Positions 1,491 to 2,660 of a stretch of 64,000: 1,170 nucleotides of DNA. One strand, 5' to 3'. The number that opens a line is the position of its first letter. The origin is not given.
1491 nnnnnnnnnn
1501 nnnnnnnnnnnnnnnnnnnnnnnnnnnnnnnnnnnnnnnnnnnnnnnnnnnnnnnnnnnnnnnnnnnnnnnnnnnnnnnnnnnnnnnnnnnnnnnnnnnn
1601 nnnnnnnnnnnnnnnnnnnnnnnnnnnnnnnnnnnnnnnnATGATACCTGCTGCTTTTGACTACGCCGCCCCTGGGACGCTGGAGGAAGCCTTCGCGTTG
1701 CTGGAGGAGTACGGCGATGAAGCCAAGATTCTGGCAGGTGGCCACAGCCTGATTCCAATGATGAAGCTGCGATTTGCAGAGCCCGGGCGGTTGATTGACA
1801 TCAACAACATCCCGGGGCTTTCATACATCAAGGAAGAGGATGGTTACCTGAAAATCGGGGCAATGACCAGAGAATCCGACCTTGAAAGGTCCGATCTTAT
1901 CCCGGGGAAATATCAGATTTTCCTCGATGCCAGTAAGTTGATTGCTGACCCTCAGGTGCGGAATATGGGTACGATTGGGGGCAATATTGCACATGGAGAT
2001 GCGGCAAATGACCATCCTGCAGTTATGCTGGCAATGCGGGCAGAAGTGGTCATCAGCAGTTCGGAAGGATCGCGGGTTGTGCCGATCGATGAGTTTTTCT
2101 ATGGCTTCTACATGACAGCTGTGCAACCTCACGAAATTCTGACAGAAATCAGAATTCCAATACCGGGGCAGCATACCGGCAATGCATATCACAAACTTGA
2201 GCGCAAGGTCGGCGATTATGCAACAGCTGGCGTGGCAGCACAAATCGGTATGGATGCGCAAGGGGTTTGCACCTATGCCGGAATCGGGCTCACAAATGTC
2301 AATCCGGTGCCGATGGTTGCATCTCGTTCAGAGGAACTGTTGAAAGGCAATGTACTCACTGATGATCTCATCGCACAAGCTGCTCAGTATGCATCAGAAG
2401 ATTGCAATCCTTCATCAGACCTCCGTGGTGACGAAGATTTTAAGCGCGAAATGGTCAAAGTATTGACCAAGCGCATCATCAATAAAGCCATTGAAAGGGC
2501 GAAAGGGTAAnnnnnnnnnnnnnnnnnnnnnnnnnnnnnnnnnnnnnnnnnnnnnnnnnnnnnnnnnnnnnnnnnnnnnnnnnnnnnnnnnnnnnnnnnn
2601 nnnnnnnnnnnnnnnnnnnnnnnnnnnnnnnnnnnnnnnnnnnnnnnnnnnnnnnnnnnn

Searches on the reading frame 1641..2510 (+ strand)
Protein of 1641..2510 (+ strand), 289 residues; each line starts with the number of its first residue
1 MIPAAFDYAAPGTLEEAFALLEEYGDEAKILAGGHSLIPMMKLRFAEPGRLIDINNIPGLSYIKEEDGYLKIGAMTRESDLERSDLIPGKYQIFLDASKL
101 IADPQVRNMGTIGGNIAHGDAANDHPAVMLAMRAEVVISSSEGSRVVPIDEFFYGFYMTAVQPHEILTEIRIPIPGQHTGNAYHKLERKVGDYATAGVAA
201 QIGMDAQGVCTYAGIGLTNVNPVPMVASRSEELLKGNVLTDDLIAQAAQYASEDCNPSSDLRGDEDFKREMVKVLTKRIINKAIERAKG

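Call 24: search_protein_families(library=pfam, proteins=[window:1641-2510:+], max_evalue=0.001)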
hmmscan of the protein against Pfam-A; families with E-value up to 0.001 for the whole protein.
window:1641-2510:+ (289 aa): 2 families
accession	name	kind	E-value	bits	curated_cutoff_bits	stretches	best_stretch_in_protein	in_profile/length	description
PF00941.27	FAD_binding_5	-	3.4e-52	177.1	27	1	5-174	2-169/170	FAD binding domain in molybdopterin dehydrogenase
PF03450.22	CO_deh_flav_C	-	2.7e-22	79.3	25.5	1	182-282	2-101/102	CO dehydrogenase flavoprotein C-terminal domain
